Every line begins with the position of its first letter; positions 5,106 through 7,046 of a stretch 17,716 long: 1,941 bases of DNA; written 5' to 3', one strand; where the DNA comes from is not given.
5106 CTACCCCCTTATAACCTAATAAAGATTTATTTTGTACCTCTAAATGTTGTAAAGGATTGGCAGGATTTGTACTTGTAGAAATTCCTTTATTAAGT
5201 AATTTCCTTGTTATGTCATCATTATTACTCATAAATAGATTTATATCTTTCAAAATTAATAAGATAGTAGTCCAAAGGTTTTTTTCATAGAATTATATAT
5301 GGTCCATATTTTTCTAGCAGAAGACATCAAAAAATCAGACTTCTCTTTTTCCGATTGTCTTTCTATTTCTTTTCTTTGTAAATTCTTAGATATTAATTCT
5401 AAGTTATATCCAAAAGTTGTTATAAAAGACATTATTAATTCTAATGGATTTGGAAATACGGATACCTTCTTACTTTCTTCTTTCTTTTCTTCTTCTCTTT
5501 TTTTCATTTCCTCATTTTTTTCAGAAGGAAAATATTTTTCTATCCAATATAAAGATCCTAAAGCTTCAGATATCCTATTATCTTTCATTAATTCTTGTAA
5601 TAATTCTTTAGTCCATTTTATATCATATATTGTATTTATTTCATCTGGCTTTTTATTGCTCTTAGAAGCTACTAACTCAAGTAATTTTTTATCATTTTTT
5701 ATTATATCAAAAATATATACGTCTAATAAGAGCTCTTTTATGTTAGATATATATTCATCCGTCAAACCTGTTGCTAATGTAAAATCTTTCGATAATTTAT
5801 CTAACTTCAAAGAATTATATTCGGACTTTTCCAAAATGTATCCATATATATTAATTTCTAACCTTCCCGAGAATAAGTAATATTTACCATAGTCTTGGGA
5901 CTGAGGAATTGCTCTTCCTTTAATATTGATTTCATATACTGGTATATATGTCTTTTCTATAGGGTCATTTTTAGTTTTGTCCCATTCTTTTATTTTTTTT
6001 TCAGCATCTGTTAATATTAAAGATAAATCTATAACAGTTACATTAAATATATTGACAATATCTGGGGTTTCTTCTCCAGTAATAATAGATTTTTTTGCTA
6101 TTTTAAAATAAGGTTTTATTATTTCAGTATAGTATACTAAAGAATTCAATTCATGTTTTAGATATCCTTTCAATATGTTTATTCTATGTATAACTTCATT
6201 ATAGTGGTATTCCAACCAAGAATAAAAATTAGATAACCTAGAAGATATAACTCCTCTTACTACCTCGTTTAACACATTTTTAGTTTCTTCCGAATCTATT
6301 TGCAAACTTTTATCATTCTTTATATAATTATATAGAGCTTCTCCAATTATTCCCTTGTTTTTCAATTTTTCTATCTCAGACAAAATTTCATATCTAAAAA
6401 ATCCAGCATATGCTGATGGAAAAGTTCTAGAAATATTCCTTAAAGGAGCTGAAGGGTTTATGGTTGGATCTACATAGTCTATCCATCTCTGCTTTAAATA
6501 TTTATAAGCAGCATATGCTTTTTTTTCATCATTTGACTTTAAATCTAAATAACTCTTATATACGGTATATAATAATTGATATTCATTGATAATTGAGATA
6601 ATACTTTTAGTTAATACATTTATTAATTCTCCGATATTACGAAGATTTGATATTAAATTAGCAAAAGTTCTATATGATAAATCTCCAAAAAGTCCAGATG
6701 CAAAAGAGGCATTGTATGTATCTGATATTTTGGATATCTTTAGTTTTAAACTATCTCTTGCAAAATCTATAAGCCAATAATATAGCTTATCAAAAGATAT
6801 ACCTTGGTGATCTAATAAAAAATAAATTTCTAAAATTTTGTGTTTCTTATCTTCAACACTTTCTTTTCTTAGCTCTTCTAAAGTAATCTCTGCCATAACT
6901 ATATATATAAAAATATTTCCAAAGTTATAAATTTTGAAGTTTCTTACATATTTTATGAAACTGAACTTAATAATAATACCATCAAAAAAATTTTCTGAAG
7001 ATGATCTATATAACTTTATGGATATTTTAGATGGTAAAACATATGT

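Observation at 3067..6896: An uncharacterised two-gene module is welded to the head of the secY operon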

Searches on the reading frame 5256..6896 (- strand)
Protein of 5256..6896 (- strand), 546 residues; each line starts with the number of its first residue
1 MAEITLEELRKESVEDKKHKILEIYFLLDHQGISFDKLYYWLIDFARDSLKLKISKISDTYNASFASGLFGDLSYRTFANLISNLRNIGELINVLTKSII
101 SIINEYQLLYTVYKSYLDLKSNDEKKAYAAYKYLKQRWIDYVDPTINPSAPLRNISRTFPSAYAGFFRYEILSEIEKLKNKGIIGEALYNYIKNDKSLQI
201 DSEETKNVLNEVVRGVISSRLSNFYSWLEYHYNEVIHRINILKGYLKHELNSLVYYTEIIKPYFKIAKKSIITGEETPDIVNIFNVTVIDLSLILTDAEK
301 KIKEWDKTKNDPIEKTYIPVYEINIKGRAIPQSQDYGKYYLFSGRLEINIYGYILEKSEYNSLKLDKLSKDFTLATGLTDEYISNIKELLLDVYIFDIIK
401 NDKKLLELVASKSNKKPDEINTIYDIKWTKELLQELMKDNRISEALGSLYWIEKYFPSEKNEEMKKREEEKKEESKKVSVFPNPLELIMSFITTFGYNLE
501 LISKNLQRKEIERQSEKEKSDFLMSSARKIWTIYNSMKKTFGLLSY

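Call 4: search_protein_families(library=pfam, proteins=[window:5256-6896:-], max_evalue=0.1)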
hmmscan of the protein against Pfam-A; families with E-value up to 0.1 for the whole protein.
window:5256-6896:- (546 aa): 0 families

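Call 5: search_protein_families(library=ncbifam, proteins=[window:5256-6896:-], max_evalue=0.1)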
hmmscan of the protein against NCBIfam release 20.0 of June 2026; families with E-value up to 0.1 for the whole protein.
window:5256-6896:- (546 aa): 2 families
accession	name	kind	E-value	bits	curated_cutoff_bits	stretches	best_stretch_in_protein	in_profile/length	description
NF004134.0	PRK05618.2-5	equivalog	0.081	12.4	316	0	173-217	16-61/217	50S ribosomal protein L25/general stress protein Ctc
TIGR04180.1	EDH_00030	hypoth_equivalog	0.09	11.8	475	0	75-125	218-268/297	NAD-dependent 4,6-dehydratase LegB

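Call 9: find_homologous_proteins(query=window:5256-6896:-)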
Query window:5256-6896:- (546 aa): 33 proteins with E <= 0.001 among 8000 candidates.
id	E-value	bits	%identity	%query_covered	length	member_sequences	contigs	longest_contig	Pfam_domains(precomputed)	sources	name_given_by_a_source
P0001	0.0e+0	1177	100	100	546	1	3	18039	-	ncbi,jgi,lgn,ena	-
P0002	6.1e-137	476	45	100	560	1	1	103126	-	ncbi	ncbi:MAG: hypothetical protein RXQ68_01340 [Candidatus Nanopusillus sp.]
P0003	2.3e-136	474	45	100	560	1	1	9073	-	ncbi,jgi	jgi:ribosomal protein L24E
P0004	5.5e-136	473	44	100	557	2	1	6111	-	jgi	-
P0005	1.4e-134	468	44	100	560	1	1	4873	-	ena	-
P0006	5.3e-134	466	44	100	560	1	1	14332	-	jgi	jgi:hypothetical protein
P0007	1.2e-133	465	44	100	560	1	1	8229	-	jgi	jgi:hypothetical protein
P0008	2.5e-133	464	44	100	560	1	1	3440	-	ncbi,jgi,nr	ncbi:MAG: hypothetical protein GU343_02765 [Nanoarchaeota archaeon]|jgi:ribosomal protein L24E|nr:hy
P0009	3.7e-133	463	43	100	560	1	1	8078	-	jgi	-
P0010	6.0e-133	463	43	100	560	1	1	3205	-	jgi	-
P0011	1.6e-132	461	44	100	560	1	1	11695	-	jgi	jgi:ribosomal protein L24E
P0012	2.2e-132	461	44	100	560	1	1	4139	-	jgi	-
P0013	4.2e-132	460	45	100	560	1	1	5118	-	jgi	jgi:ribosomal protein L24E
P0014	5.1e-132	460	44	100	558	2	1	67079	-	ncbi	ncbi:MAG: hypothetical protein ACP5GJ_01990 [Nanopusillaceae archaeon]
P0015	7.9e-132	459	45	100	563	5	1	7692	-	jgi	-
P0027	1.9e-116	408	42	99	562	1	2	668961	-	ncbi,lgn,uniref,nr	ncbi:hypothetical protein MJ1_0680 [Nanobdella aerobiophila]|uniref:Uncharacterized protein n=1 Tax=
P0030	1.4e-59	221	40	63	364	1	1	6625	-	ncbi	ncbi:MAG: hypothetical protein QXW35_05570, partial [Candidatus Aenigmatarchaeota archaeon]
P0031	1.1e-26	112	28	74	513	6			-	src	-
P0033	5.3e-9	54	25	60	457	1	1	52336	-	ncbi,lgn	-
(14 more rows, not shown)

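Call 12: find_encoding_contigs(protein=P0001, flank=10000, max_places=3)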
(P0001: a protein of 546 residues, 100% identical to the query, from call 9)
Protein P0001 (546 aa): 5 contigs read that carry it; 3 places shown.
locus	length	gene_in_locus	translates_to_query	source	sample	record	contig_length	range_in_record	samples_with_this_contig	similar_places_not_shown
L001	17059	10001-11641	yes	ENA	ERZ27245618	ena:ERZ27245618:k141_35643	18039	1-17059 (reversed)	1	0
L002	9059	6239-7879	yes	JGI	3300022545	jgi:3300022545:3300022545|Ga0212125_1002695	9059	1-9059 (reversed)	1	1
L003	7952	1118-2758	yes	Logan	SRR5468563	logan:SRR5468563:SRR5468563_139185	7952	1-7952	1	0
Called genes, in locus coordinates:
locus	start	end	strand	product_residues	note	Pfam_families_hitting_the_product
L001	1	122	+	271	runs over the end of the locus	PF02934:GatB_N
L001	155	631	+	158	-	PF01917:Flagellin_arch-type (weak)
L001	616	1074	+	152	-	-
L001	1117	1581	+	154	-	-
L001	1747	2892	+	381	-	PF10102:DUF2341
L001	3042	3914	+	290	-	PF01875:Memo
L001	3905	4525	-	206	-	PF01871:AMMECR1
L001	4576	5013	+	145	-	PF00011:HSP20, PF17886:ArsA_HSP20 (weak)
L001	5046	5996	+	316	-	PF17835:NOG1_N, PF03193:RsgA_GTPase (faint), PF09439:SRPRB (weak), PF01926:MMR_HSR1, PF02421:FeoB_N, PF06858:NOG1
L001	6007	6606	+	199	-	PF00149:Metallophos, PF12850:Metallophos_2, PF14582:Metallophos_3 (faint)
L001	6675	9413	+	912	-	PF03477:ATP-cone, PF00317:Ribonuc_red_lgN, PF02867:Ribonuc_red_lgC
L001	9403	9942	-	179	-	-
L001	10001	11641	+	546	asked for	-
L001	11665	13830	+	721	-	PF01261:AP_endonuc_2 (weak)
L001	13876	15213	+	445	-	PF00344:SecY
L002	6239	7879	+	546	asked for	-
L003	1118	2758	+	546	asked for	-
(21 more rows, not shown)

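Call 13: find_encoding_contigs(protein=P0027, flank=10000, max_places=2)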
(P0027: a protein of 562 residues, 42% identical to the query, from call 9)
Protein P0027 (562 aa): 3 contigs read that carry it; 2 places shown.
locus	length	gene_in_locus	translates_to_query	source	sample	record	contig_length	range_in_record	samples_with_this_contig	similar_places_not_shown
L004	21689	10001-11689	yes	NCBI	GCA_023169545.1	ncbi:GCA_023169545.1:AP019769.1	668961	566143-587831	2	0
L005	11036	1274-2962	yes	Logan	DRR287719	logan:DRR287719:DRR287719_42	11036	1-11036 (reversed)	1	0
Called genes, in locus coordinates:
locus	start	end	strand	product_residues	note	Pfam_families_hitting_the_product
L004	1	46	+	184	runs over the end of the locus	PF04343:DUF488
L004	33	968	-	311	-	PF04389:Peptidase_M28 (faint)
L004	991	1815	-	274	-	-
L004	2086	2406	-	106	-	PF04032:Rpr2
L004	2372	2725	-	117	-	-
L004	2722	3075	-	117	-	PF01981:PTH2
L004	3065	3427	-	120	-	-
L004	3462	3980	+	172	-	PF04307:YdjM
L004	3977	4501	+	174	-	PF10469:AKAP7_NLS, PF02834:LigT_PEase, PF13563:2_5_RNA_ligase2, PF02834:LigT_PEase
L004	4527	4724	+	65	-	-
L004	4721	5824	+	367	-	PF02163:Peptidase_M50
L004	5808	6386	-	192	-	PF01997:Translin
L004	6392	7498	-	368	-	PF01142:TruD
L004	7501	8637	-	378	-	PF00579:tRNA-synt_1b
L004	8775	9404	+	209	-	-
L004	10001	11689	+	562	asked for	-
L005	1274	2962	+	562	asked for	-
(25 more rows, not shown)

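Call 14: find_encoding_contigs(protein=P0033, flank=10000, max_places=2)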
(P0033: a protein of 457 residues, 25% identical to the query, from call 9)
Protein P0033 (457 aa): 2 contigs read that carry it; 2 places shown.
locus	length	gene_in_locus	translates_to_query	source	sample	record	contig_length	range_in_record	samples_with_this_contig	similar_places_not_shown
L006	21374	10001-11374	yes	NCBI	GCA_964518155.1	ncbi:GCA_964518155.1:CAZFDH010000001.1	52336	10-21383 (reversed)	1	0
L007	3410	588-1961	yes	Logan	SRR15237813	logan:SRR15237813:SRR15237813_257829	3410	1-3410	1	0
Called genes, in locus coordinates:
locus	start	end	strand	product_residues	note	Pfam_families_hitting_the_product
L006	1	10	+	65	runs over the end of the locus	PF06093:Spt4 (weak)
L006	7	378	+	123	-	PF01282:Ribosomal_S24e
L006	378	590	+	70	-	PF01599:Ribosomal_S27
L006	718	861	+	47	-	-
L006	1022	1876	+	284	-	PF02616:SMC_ScpA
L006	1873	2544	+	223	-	PF01902:Diphthami_syn_2_N, PF24167:DUF7411 (weak), PF28410:Diphthami_syn_2_C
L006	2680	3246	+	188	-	PF00117:GATase, PF01174:SNO (faint), PF07722:Peptidase_C26 (faint)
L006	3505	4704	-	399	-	PF00152:tRNA-synt_2 (weak), PF01409:tRNA-synt_2d, PF13393:tRNA-synt_His, PF00587:tRNA-synt_2b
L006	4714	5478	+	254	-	-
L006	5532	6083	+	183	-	-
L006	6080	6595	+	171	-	PF00383:dCMP_cyt_deam_1, PF14437:MafB19-deam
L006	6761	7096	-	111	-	-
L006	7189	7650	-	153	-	-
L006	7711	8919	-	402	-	PF00749:tRNA-synt_1c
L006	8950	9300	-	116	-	-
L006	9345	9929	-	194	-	PF01841:Transglut_core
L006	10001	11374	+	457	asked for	-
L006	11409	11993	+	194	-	-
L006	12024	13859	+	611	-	PF01261:AP_endonuc_2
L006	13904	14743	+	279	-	PF01909:NTP_transf_2, PF18765:Polbeta (weak)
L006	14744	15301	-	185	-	-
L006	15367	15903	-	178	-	PF00252:Ribosomal_L16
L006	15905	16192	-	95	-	-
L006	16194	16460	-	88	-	PF01247:Ribosomal_L35Ae, PF01782:RimM (faint)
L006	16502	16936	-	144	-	-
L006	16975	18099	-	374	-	PF01555:N6_N4_Mtase (weak), PF01170:UPF0020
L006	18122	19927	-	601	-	PF01909:NTP_transf_2 (weak)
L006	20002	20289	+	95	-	-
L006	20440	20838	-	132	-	-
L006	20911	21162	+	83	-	PF13376:OmdA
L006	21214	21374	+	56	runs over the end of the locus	?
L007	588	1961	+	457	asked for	-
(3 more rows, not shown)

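Call 15: find_encoding_contigs(protein=P0031, flank=10000, max_places=3)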
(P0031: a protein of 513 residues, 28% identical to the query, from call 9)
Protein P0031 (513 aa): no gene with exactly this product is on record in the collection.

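Call 16: find_encoding_contigs(protein=P0030, flank=10000, max_places=2)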
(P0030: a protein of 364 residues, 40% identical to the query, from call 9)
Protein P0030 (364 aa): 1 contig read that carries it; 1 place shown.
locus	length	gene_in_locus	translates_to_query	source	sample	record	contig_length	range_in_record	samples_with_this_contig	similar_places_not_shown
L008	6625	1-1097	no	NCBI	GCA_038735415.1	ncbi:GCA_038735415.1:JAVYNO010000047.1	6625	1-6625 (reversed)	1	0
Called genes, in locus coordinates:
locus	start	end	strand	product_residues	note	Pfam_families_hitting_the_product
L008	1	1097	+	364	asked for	?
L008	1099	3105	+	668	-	PF01261:AP_endonuc_2 (weak)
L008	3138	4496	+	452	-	PF00344:SecY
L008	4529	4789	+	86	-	PF01199:Ribosomal_L34e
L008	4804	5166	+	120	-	PF00467:KOW (weak)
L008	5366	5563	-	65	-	-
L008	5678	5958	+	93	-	PF00009:GTP_EFTU (weak)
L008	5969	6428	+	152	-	PF01926:MMR_HSR1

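Call 32: predict_structure(alignment_id=A2)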
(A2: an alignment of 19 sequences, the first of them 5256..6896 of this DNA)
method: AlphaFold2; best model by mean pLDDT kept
length: 546 residues; sequences in the alignment: 19
mean_pLDDT: 69.6   pTM: 0.50
mean pLDDT of the five models: 69.6, 69.3, 67.1, 63.7, 59.3
residues with pLDDT >= 90: 39; 70-90: 281; 50-70: 131; < 50: 95
segments of 3 or more residues with pLDDT < 50: 1-3, 12-16, 63-82, 262-286, 335-339, 461-485, 489-491, 493-495, 544-546
pLDDT, mean of each block of 10 residues (from residue 1): 52 50 71 60 71 64 45 45 53 67 78 87 88 91 81 77 87 91 90 86 80 87 91 86 79 59 44 37 47 78 76 80 70 49 68 76 55 55 74 85 90 85 84 86 74 74 40 30 46 50 68 77 80 75 52
secondary structure, 60 per line:
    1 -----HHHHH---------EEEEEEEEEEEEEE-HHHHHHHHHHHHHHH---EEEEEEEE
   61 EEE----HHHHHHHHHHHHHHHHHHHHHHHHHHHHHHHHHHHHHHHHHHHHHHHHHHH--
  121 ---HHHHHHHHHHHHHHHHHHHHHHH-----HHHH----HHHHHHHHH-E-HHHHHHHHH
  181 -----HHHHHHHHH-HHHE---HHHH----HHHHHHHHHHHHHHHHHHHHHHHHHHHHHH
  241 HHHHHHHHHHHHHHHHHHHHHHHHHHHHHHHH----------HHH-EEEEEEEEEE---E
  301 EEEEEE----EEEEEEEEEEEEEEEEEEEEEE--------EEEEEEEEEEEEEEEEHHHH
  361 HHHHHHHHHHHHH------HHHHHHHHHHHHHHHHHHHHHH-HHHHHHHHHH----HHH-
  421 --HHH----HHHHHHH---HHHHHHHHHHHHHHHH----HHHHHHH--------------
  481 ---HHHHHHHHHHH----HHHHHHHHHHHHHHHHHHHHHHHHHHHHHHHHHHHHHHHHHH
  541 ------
elements in order: H6-10 E20-33 H35-49 E53-63 H68-118 H124-146 H152-155 H160-168 H172-180 H186-194 H203-206 H211-272 E287-296 E300-306 E311-332 E341-356 H357-373 H380-401 H403-412 H430-436 H440-455 H460-466 H484-494 H499-540

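Call 36: fold_search(model_id=the predicted structure, library=pdb)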
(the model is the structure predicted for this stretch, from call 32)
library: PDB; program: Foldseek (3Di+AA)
matches with E <= 10: 591; with E <= 0.001: 0
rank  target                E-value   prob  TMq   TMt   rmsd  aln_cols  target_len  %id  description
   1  8zrn_A                2.0e-01  0.10  0.07  0.10  32.2       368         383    8  Structure of abt (released 2025-04-30)
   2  2ns9_A                2.8e-01  0.04  0.05  0.13  17.0       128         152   10  Crystal structure of protein APE2225 from Aeropyrum pernix K1, Pfam COXG (released 2006-11-14)
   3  6ixv_C                3.1e-01  0.20  0.10  0.19  27.3       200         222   16  Crystal structure of SH3BP5-Rab11a (released 2019-03-20)
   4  6t1a                  3.1e-01  0.10  0.08  0.15  15.7       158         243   11  Structure of mosquitocidal Cyt1Aa protoxin obtained by Serial Femtosecond Crystallography on in vivo grown crystals at p (released 2020-10-14)
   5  2oez_B                3.1e-01  0.03  0.06  0.10  31.4       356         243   10  Protein of Unknown Function (DUF1342) from Vibrio parahaemolyticus (released 2007-01-30)
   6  9lh6_A                3.4e-01  0.10  0.08  0.10  29.7       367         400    8  human alpha 7 nicotinic acetylcholine receptor in complex with L-nicotine (five-nicotine-bound desensitized state) (released 2025-09-10)
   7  6z1p_Aw               3.6e-01  0.12  0.08  0.12  23.3       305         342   10  Structure of the mitochondrial ribosome from Tetrahymena thermophila (released 2020-06-24)
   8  6t1c                  3.6e-01  0.08  0.08  0.13  16.4       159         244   11  Structure of the C7S mutant of mosquitocidal Cyt1A protoxin obtained by Serial Femtosecond Crystallography on in vivo gr (released 2020-10-14)
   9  3ron_B                3.7e-01  0.11  0.08  0.17  14.4       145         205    9  Crystal Structure and Hemolytic Activity of the Cyt1Aa Toxin from Bacillus thuringiensis subsp. israelensis (released 2011-10-12)
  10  9qq6_A                3.9e-01  0.08  0.05  0.05  30.9       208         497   12  Structure of the Azotobacter vinelandii NifL-NifA complex (released 2025-06-18)
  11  2o2a_D                3.9e-01  0.04  0.05  0.12  22.5       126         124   10  The crystal structure of a protein of unknown function from Streptococcus agalactiae (released 2006-12-26)
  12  3ggn_A                4.1e-01  0.08  0.05  0.15  13.9       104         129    8  Crystal structure of DR_A0006 from Deinococcus radiodurans. Northeast Structural Genomics Consortium Target DrR147D (released 2009-03-24)
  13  3klx_A                4.1e-01  0.07  0.05  0.11  17.9       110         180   10  Crystal structure of native abscisic acid receptor PYL3 (released 2010-11-10)
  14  9lh5_A                4.1e-01  0.07  0.07  0.10  32.5       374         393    9  human alpha 7 nicotinic acetylcholine receptor in complex with L-nicotine (open state) (released 2025-09-10)
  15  3oji_B                4.1e-01  0.06  0.06  0.11  18.5       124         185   10  X-ray crystal structure of the Py13 -pyrabactin complex (released 2011-08-10)
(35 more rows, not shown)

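Call 44: search_protein_representatives(alignment_id=A2)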
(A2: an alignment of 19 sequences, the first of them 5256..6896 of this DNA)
Query: 19 sequences, 552 profile positions. Proteins with E-value up to 0.001 (for the whole library): 544; up to 1e-10: 384; up to 1e-30: 212. The best 150 are listed.
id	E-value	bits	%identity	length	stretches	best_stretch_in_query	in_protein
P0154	3.3e-282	953.5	-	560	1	1-552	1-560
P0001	1.2e-219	747.1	-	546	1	1-552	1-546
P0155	1.2e-171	588.6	-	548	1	6-551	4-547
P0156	2.3e-106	373.1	-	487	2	6-397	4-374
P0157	1.9e-105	370.0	-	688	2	18-383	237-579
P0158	8.4e-100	351.4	-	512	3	208-391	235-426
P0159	5.6e-93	328.9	-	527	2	18-391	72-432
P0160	9.6e-92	324.8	-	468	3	14-178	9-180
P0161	3.0e-91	323.2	-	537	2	14-390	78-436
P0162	1.1e-90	321.4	-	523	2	15-379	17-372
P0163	1.1e-90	321.3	-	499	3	21-178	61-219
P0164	2.5e-90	320.2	-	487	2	15-391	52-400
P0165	6.1e-90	318.9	-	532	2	16-390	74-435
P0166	6.6e-90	318.8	-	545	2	20-390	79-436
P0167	3.2e-89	316.5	-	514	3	20-178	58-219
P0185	6.5e-79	282.5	-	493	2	19-473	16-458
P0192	9.0e-75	268.8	-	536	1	23-550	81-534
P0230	3.0e-47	178.0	-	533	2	13-427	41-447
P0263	8.2e-42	160.0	-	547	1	17-549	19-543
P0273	8.6e-41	156.6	-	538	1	21-551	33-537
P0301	1.6e-38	149.2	-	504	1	19-388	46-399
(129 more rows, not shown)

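Call 47: search_protein_families(library=pfam, alignment_id=A6, max_evalue=0.01)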
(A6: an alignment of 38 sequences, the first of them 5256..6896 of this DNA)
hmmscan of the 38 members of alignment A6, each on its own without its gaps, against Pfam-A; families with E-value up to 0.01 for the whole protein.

A. member 1, window:5256-6896:- (546 aa): 0 families

B. families by the number of members that match (of 38 scanned): 3 families
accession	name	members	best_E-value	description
PF13240.11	Zn_Ribbon_1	1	7.9e-05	zinc-ribbon domain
PF12773.13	DZR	1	0.0061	Double zinc ribbon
PF18548.6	MetOD2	1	0.0086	Metanogen output domain 2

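Call 48: list_cluster_members(proteins=[P0156, P0157, P0159, P0162, P0185, P0192, P0263, P0273, P0230, P0301])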
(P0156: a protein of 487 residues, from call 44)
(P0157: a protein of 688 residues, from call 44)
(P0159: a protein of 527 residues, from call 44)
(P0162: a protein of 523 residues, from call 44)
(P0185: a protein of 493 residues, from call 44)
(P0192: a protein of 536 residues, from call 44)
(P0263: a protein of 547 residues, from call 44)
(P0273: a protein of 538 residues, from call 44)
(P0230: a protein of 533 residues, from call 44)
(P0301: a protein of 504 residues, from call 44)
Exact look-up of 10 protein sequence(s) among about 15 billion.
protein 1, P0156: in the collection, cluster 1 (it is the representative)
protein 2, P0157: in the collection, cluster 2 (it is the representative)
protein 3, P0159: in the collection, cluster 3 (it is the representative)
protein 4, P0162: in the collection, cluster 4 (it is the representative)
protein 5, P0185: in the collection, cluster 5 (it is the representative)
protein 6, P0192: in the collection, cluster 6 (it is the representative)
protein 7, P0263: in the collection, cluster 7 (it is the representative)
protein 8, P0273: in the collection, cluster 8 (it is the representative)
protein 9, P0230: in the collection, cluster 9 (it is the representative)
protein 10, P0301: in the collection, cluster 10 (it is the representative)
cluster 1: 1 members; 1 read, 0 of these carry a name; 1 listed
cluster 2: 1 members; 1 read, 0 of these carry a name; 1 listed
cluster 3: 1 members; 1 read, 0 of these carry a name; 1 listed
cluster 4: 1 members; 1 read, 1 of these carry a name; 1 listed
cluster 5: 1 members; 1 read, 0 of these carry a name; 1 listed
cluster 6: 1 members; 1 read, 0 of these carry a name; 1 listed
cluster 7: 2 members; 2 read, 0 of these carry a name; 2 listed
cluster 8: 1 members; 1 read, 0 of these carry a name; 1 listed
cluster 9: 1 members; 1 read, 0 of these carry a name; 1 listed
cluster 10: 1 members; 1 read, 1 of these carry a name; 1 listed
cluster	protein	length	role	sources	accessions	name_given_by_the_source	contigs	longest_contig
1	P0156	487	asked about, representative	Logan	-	-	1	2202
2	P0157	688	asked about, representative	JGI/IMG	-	-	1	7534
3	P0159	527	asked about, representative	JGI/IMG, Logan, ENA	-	-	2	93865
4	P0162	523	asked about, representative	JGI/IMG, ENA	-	hypothetical protein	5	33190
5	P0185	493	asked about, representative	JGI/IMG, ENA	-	-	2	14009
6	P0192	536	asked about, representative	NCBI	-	-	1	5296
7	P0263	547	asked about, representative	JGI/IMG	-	-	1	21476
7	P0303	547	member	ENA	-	-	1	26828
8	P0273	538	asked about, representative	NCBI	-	-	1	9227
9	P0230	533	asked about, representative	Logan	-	-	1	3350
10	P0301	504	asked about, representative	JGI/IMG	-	hypothetical protein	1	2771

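Call 56: search_protein_families(library=pfam, proteins=[L006:13904-14743:+, L006:11409-11993:+, L006:18122-19927:-], max_evalue=0.01)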
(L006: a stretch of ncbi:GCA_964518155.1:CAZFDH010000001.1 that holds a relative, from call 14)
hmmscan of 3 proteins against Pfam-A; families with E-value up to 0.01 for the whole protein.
L006:13904-14743:+ (279 aa): 3 families
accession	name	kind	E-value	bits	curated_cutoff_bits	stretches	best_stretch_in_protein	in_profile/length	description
PF01909.29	NTP_transf_2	-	4.1e-09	37.2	21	1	40-94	9-60/93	Nucleotidyltransferase domain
PF18765.7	Polbeta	-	9.3e-08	32.6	26.9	1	43-83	10-49/93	Polymerase beta, Nucleotidyltransferase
PF22600.2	MTPAP-like_central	-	0.0038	17.7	27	1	42-80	37-71/139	Poly(A) RNA polymerase, mitochondrial-like, central palm domain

L006:11409-11993:+ (194 aa): 0 families

L006:18122-19927:- (601 aa): 2 families
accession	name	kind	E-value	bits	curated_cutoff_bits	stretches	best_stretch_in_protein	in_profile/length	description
PF01909.29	NTP_transf_2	-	2.4e-06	28.3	21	1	176-211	13-47/93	Nucleotidyltransferase domain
PF18765.7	Polbeta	-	0.00027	21.5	26.9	1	177-225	12-60/93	Polymerase beta, Nucleotidyltransferase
